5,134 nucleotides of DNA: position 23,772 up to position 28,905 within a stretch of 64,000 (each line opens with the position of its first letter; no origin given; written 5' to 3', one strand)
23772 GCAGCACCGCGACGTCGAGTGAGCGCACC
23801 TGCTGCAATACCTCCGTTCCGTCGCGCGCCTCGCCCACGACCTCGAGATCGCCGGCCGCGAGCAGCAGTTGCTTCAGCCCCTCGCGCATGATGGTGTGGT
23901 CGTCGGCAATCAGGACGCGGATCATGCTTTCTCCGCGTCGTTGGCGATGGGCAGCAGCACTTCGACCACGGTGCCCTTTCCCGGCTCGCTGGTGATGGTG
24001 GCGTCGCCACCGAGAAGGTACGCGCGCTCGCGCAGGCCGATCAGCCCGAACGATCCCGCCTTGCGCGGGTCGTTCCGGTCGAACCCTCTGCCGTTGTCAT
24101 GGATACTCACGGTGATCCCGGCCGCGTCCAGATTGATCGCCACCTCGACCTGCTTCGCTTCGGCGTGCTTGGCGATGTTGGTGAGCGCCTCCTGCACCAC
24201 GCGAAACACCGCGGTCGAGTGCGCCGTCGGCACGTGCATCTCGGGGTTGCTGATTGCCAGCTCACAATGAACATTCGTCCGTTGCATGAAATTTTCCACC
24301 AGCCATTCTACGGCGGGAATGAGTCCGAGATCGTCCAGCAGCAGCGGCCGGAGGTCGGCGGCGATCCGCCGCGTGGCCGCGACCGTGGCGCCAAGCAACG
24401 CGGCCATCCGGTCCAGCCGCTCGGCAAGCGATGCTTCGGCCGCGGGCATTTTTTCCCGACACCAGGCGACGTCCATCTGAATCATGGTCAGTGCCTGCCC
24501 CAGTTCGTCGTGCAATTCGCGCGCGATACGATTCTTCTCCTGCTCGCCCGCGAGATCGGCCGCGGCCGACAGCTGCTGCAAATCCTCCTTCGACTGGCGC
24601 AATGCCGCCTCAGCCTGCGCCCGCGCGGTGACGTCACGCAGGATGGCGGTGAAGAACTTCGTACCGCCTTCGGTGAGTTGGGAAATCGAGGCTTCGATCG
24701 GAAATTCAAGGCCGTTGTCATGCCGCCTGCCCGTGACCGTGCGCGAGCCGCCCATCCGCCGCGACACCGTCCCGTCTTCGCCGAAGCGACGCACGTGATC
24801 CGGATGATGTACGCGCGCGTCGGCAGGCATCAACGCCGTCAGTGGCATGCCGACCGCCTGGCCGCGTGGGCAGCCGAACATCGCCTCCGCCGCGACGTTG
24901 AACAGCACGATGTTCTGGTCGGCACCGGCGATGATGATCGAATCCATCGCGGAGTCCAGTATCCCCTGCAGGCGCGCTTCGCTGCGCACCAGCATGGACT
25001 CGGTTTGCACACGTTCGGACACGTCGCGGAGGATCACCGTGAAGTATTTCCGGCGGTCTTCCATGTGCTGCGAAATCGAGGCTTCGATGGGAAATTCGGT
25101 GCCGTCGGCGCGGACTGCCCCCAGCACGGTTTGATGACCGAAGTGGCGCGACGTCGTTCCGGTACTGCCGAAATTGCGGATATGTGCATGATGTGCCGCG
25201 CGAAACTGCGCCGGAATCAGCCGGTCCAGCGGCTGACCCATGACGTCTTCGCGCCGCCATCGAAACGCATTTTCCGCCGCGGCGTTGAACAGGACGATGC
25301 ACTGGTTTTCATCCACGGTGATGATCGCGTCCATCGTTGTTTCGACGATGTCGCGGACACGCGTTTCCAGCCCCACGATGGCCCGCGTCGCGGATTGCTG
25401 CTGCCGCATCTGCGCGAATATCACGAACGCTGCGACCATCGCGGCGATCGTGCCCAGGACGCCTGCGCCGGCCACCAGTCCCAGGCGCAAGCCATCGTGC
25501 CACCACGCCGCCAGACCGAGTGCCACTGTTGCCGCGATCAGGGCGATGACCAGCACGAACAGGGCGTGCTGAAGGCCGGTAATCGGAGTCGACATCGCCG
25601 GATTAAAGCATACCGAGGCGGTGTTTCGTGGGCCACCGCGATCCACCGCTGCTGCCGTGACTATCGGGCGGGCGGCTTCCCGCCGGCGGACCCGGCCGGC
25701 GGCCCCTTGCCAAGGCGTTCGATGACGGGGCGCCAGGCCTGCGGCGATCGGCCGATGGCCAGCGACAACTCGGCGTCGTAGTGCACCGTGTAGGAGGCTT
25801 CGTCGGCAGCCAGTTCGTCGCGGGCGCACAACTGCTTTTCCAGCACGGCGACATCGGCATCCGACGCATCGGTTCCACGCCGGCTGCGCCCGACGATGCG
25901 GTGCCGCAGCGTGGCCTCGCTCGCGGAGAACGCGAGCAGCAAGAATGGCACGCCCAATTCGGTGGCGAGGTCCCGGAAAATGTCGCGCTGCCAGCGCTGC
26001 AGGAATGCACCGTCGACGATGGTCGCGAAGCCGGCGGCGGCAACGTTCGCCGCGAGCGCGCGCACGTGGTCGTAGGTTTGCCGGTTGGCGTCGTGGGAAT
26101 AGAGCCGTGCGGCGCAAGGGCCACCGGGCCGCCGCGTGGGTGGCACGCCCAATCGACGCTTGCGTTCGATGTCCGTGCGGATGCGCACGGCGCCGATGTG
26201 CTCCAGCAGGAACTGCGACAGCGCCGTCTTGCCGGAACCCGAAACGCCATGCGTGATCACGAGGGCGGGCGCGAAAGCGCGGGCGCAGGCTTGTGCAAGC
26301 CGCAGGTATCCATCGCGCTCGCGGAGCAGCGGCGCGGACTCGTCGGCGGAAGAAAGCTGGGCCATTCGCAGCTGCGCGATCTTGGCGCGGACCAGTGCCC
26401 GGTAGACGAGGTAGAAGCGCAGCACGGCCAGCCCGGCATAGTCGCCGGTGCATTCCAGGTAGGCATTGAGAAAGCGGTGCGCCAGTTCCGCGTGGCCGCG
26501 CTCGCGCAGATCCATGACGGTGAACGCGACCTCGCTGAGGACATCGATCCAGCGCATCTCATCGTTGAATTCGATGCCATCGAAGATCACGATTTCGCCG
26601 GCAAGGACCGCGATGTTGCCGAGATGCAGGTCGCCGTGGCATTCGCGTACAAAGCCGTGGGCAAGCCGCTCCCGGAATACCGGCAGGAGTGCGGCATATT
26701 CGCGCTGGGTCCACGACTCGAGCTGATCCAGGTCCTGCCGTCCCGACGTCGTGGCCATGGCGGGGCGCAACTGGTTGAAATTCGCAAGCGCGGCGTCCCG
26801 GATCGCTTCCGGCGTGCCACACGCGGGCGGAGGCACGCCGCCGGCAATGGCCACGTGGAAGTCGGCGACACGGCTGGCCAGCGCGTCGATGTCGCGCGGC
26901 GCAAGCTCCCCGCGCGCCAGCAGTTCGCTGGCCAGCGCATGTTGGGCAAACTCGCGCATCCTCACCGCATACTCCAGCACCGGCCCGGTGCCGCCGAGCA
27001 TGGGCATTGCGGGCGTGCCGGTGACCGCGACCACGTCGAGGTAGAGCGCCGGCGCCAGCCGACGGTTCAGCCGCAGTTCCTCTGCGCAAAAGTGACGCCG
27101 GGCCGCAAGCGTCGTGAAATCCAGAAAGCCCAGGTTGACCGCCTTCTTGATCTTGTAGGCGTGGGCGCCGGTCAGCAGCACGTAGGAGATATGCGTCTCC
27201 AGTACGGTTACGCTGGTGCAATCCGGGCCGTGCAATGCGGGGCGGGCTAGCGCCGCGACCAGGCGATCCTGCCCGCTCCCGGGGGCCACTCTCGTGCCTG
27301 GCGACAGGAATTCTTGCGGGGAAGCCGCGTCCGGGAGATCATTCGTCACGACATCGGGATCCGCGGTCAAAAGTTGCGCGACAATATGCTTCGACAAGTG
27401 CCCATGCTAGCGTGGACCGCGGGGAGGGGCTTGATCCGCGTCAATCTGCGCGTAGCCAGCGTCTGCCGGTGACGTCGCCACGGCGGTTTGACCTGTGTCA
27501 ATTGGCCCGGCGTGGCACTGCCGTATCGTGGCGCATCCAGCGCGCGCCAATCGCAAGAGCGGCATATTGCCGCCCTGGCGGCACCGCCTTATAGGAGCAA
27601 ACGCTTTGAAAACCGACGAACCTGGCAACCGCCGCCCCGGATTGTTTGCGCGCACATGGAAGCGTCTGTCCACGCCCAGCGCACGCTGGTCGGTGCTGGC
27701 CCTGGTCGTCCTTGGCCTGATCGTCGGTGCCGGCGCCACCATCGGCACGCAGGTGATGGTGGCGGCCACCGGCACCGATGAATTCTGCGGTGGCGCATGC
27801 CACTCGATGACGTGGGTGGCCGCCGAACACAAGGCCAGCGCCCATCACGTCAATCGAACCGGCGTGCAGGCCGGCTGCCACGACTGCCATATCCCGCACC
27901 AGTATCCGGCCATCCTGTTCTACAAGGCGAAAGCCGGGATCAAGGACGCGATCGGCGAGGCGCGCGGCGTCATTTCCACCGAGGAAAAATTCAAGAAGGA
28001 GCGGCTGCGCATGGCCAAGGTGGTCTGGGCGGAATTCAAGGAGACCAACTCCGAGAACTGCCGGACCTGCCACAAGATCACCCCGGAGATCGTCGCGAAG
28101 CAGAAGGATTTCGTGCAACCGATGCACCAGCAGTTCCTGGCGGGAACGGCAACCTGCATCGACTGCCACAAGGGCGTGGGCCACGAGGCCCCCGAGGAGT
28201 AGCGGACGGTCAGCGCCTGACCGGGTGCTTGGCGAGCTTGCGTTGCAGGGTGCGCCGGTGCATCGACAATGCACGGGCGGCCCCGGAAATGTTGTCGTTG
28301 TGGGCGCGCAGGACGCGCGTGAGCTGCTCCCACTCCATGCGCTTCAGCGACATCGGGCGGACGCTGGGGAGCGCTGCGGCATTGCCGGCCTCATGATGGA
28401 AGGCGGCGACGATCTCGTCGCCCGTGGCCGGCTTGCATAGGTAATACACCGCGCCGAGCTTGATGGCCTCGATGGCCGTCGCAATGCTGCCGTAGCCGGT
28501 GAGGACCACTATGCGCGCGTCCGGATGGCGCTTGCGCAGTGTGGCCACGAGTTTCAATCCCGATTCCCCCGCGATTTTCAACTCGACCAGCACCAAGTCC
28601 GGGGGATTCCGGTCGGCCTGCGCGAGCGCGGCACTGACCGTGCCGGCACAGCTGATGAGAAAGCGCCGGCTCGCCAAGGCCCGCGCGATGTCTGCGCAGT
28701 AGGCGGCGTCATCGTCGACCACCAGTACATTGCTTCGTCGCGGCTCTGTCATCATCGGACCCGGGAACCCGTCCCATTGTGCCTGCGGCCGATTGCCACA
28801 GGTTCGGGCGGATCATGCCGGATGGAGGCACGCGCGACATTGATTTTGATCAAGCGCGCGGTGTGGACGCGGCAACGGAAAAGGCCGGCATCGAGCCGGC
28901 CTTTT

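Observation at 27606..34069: MtoAB/PioAB-type porin-cytochrome module with CymA-like and monohaem partners, interleaved with regulators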

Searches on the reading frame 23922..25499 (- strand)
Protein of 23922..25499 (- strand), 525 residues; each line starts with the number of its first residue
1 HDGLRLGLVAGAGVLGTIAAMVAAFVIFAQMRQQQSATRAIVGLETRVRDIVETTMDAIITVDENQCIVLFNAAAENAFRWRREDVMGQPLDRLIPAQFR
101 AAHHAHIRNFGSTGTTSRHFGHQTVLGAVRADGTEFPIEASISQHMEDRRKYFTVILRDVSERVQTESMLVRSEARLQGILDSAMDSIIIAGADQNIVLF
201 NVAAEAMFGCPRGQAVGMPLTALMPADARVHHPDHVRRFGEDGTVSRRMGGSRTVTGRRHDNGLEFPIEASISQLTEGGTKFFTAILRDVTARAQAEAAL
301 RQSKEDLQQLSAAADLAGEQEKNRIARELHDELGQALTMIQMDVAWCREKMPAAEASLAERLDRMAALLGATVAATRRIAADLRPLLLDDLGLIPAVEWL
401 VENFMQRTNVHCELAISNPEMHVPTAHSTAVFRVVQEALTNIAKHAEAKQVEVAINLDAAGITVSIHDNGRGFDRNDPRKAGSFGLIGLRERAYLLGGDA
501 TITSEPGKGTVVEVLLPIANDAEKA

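Call 3: search_protein_families(library=pfam, proteins=[window:23922-25499:-], max_evalue=0.01)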
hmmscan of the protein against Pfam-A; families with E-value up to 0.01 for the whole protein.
window:23922-25499:- (525 aa): 10 families
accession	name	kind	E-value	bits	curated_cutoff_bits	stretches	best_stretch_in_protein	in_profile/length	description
PF00989.32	PAS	-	2.7e-28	98.7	22.6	2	47-160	2-113/113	PAS fold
PF13426.13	PAS_9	-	2.4e-21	76.4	27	2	57-162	2-103/103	PAS domain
PF08448.16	PAS_4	-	5.8e-18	65.6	23.1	2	181-294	1-109/110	PAS fold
PF02518.31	HATPase_c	-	2.3e-14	54.2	26.4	1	428-519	3-110/111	Histidine kinase-, DNA gyrase B-, and HSP90-like ATPase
PF07730.19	HisKA_3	-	2.7e-14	53.9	24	1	321-386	1-66/68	Histidine kinase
PF13188.13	PAS_8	-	1.2e-09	38.2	21.8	2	175-225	1-48/65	PAS domain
PF13581.12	HATPase_c_2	-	7.3e-07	29.7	27.4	1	427-478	28-84/127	Histidine kinase-like ATPase domain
PF24820.1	Diguanyl_cycl_sensor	-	1.9e-06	28.2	28.1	1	52-159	2-109/109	Diguanylate cyclase-like sensor domain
PF12860.13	PAS_7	-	0.00023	21.7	27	0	184-297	4-114/115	PAS fold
PF13596.12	PAS_10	-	0.0011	20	22.1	0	54-101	7-53/106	PAS domain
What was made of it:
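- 23922..25595 (-): Membrane sensor histidine kinase with two FixL-like PAS domains, HisKA_3 and HATPase. It is a candidate O2/redox sensor. Pfam (call 3).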

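Call 10: search_protein_families(library=ncbifam, proteins=[window:23922-25499:-], max_evalue=0.001)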
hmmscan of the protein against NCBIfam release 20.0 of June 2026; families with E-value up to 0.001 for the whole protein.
window:23922-25499:- (525 aa): 26 families (the best 25 are shown)
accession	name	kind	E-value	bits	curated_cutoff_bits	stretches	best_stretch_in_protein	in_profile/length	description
NF052443.1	SensHisKinMctS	equivalog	3.1e-44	151.1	700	1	306-522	235-452/457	two-component system sensor histidine kinase MctS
NF041777.1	sens_FixL_Rhizob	equivalog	1.1e-41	143.1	850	2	167-359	115-299/485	sensor protein FixL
TIGR00229.1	sensory_box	domain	4.5e-40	136.7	22.9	2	45-170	4-126/126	PAS domain S-box protein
NF008649.0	PRK11644.1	equivalog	1.4e-36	126.3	408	1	300-518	282-496/499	signal transduction histidine-protein kinase/phosphatase UhpB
NF007896.0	PRK10600.1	equivalog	3.3e-29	102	578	1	319-516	388-583/598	nitrate/nitrite two-component system sensor histidine kinase NarX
NF008184.0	PRK10935.1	equivalog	2.2e-27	95.9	553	1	320-521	362-562/565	nitrate/nitrite two-component system sensor histidine kinase NarQ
NF008467.0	PRK11359.1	equivalog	7.7e-27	93.6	857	2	52-166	18-131/800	oxygen-sensing cyclic-di-GMP phosphodiesterase DosP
NF052531.1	Strep_LiaS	equivalog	4e-26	92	450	1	308-518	120-327/328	envelope stress sensor histidine kinase LiaS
NF008468.0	PRK11360.1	equivalog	6.4e-22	77.7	646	2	170-522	263-612/616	two-component system sensor histidine kinase AtoS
NF047786.1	his_kin_MadS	equivalog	4.1e-20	72.3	500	1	288-472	199-379/434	MadS family sensor histidine kinase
NF047322.1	HK_morpho_MacS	equivalog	4.8e-16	58.9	300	1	299-517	162-367/367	MacS family sensor histidine kinase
NF047874.1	MASE3_PAS_HK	subfamily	1.2e-13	50.8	560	2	30-169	249-384/655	MASE3 domain-containing sensor histidine kinase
TIGR02966.1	phoR_proteo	equivalog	2.5e-12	46.5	334.2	1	46-168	6-112/333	phosphate regulon sensor histidine kinase PhoR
NF041593.1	histid_kinase_PdhS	equivalog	2.8e-11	42.1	2000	1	177-311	669-799/1041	cell-division control histidine kinase PdhS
NF033092.0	HK_WalK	equivalog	5.1e-11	41.9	725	0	159-299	241-371/594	cell wall metabolism sensor histidine kinase WalK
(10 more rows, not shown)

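Call 20: search_solved_structures(query=window:23922-25499:-, max_evalue=0.00001, show_alignments=2)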
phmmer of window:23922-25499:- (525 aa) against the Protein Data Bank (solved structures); distinct sequences matched with E-value up to 0.00001: 22.
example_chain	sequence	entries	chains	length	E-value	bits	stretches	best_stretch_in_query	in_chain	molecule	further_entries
8js5_A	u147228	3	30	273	3.5e-20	75.5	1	150-306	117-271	Sensor protein FixL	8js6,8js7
1d06_A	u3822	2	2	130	5.5e-19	71.5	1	162-291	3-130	nitrogen fixation regulatory protein fixL | FIXL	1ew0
1dp6_A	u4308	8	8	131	1.3e-17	67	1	45-170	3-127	FIXL PROTEIN | SENSOR PROTEIN FIXL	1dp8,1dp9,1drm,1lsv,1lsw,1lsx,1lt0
1y28_A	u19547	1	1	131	1.5e-17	66.8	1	45-170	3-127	Sensor protein fixL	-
2cmn_A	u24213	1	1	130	3.4e-17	65.6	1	45-170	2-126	SENSOR PROTEIN FIXL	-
1xj4_A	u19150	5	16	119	2.3e-15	59.6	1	186-301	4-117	Sensor protein fixL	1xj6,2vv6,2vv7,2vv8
1xj2_A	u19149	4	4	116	4.2e-15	58.7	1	187-301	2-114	Sensor protein fixL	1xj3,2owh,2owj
9bgv_A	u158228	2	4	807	1.7e-13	53.4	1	53-224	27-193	Oxygen sensor protein DosP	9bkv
9clo_A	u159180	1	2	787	1.9e-13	53.3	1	53-224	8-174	Oxygen sensor protein DosP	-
9cdr_A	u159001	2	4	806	2.3e-13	53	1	53-224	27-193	Oxygen sensor protein DosP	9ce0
9cmf_A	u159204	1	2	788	2.6e-13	52.8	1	53-224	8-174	Oxygen sensor protein DosP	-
7ssj_A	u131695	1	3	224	1.3e-11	47.2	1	302-508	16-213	Sensor histidine kinase DesK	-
3gig_A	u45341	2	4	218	1.4e-11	47.1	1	302-508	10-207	Sensor histidine kinase desK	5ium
4gt8_A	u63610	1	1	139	2e-11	46.6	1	417-520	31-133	Sensor protein vraS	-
1v9y_A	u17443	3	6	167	2.3e-11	46.4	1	52-164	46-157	Heme pas sensor protein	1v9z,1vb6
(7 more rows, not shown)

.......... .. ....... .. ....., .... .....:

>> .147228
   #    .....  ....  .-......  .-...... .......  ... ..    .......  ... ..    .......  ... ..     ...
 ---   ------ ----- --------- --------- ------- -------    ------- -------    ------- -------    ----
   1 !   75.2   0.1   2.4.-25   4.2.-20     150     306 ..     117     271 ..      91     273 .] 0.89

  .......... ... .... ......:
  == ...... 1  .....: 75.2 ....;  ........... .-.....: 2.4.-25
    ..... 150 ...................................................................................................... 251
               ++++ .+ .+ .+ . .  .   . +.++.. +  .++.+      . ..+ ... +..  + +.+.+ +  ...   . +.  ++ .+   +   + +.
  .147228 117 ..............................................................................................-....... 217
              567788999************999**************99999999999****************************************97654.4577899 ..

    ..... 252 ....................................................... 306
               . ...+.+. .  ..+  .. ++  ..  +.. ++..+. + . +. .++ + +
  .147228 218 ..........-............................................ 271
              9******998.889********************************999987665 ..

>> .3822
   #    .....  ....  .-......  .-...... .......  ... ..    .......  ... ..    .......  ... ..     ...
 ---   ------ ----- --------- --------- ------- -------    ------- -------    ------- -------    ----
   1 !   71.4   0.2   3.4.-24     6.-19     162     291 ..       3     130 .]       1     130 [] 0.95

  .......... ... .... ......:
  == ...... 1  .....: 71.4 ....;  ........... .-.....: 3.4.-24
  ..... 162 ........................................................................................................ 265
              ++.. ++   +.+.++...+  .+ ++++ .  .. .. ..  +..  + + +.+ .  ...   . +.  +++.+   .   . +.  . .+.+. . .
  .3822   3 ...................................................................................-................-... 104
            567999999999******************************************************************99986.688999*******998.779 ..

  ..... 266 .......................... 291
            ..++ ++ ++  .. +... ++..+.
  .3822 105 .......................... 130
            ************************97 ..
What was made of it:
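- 23922..25595 (-): Both PAS domains match the FixL haem-PAS structures 8JS5, 1D06 and 1DP6 at E 1e-17 to 3e-20 (call 20).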

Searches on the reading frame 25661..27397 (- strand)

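Call 3: search_protein_families(library=pfam, proteins=[window:25661-27397:-], max_evalue=0.01)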
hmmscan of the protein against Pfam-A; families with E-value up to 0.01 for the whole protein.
window:25661-27397:- (578 aa): 3 families
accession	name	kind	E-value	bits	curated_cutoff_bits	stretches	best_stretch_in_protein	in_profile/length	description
PF13671.12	AAA_33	-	2e-33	116.1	27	1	379-525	1-139/143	AAA domain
PF01636.29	APH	-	2.9e-08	34.2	23.2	1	155-324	82-237/239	Phosphotransferase enzyme family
PF13207.12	AAA_17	-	0.00079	20.2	27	0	384-514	2-132/136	AAA domain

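Call 10: search_protein_families(library=ncbifam, proteins=[window:25661-27397:-], max_evalue=0.001)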
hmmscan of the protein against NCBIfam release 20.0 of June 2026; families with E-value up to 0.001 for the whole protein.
window:25661-27397:- (578 aa): 0 families

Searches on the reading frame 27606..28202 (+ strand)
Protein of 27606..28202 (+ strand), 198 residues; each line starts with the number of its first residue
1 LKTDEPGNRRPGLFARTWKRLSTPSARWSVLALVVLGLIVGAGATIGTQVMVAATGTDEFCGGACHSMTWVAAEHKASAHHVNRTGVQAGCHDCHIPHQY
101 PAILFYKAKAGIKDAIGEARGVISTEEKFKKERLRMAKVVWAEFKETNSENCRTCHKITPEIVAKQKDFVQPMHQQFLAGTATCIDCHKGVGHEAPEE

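Call 3: search_protein_families(library=pfam, proteins=[window:27606-28202:+], max_evalue=0.01)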
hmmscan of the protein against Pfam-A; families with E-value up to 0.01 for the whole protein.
window:27606-28202:+ (198 aa): 4 families
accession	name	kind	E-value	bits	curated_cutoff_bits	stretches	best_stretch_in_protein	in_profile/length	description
PF03264.19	Cytochrom_NNT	-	1.9e-51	174.7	24.1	1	24-197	2-173/174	NapC/NirT cytochrome c family, N-terminal region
PF14537.11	Cytochrom_c3_2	-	2.3e-06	28.4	25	1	145-190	22-66/79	Cytochrome c3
PF14522.11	Cytochrome_C7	-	0.00014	22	24.8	1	148-191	12-51/67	Cytochrome c7 and related cytochrome c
PF02085.21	Cytochrom_CIII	-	0.00079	20.2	22.9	1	146-193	43-87/101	Class III cytochrome C family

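Call 10: search_protein_families(library=ncbifam, proteins=[window:27606-28202:+], max_evalue=0.001)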
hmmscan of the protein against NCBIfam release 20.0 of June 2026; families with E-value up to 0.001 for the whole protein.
window:27606-28202:+ (198 aa): 5 families
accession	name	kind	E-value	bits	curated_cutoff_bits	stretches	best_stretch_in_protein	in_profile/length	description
TIGR02162.1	torC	equivalog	1.2e-48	166.3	478.2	1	16-197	2-182/387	pentaheme c-type cytochrome TorC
TIGR02161.1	napC_nirT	subfamily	9e-47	159.3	310.6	1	14-197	2-183/185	periplasmic nitrate (or nitrite) reductase c-type cytochrome, NapC/NirT family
NF011606.0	PRK15032.1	equivalog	9.7e-43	146.7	455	1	16-197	3-183/390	pentaheme c-type cytochrome TorC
NF007906.0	PRK10617.1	equivalog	2e-41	142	349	1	7-197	4-192/200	cytochrome c-type protein NapC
TIGR03153.1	cytochr_NrfH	equivalog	9.5e-16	58.1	134.2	1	33-193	3-138/138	cytochrome c nitrite reductase small subunit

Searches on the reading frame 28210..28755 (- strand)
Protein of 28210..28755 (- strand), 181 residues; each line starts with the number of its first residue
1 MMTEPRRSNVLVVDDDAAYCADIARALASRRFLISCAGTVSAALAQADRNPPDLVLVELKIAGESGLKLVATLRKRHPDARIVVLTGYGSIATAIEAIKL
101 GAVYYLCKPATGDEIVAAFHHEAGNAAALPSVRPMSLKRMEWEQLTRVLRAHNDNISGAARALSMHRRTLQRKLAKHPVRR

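Call 3: search_protein_families(library=pfam, proteins=[window:28210-28755:-], max_evalue=0.01)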
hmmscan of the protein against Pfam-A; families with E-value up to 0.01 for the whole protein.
window:28210-28755:- (181 aa): 3 families
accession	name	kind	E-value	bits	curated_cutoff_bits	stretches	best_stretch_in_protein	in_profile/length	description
PF00072.30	Response_reg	-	2.1e-21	76.6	30.2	1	10-119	1-110/111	Response regulator receiver domain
PF02954.25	HTH_8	-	1.5e-07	31.4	22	1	137-176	2-41/42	Bacterial regulatory protein, Fis family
PF13556.12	HTH_30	-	0.00043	20.5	27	1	147-176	6-35/59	PucR C-terminal helix-turn-helix domain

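Call 10: search_protein_families(library=ncbifam, proteins=[window:28210-28755:-], max_evalue=0.001)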
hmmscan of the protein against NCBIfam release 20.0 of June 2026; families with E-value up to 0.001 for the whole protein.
window:28210-28755:- (181 aa): 80 families (the best 25 are shown)
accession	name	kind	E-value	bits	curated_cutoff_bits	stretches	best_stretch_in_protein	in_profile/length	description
NF033791.1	ActR_PrrA_rreg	equivalog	3.3e-52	177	250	1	9-177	3-170/173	ActR/PrrA/RegA family redox response regulator transcription factor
TIGR01818.1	ntrC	equivalog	1.3e-19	70.4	558.6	1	10-119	1-110/463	nitrogen regulation protein NR(I)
NF041946.1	LuxO_transreg_Vib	equivalog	4.9e-17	61.9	800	1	15-115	4-104/463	quorum-sensing sigma-54 dependent transcriptional regulator LuxO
NF051870.1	NAssimRespRegNtrX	equivalog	7.4e-17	61.4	600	1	8-117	2-113/452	nitrogen assimilation response regulator NtrX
NF007689.0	PRK10365.1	equivalog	3.8e-16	58.9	760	1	8-119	6-117/441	sigma-54-dependent response regulator transcription factor ZraR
NF008469.0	PRK11361.1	equivalog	4e-16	58.8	714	1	8-115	5-112/461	acetoacetate metabolism transcriptional regulator AtoC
NF045505.1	RR_RssB_Pseudo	equivalog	5.3e-16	58.6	700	1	8-112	6-110/394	two-component system response regulator RssB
NF011695.0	PRK15115.1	equivalog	5.6e-16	58.3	763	1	5-120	4-119/445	two-component system response regulator GlrR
NF006900.1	PRK09390.1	equivalog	4.2e-15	55.8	255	1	7-122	4-119/203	response regulator FixJ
NF053512.1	nitric_RR_NosR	exception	1e-14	54.4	400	1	10-121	1-113/422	response regulator c-di-GMP phosphodiesterase, NosR family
NF008176.1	PRK10923.1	equivalog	2.4e-14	52.8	620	1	7-120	3-116/469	nitrogen regulation protein NR(I)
NF040749.1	tetrathio_RR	equivalog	1e-13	51.4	290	1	11-129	3-121/191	tetrathionate respiration response regulator TtrR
TIGR02154.1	PhoB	equivalog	1.5e-13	50.6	296.2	1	8-142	3-139/226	phosphate regulon transcriptional regulator PhoB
NF011896.0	PRK15369.1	equivalog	2.4e-13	50.2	242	1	8-124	4-122/211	two component system response regulator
NF007005.1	PRK09468.1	equivalog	1e-12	48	331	1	7-120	3-116/237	osmolarity response regulator transcription factor OmpR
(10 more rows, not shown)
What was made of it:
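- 28210..28755 (-): Atypical RegA/ActR/PrrA-architecture regulator (REC plus Fis-type HTH). Glu58 replaces the phospho-acceptor Asp. No cognate RegB-type kinase is nearby. NF033791 scores 177 bits, below the 250 cutoff (call 10).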
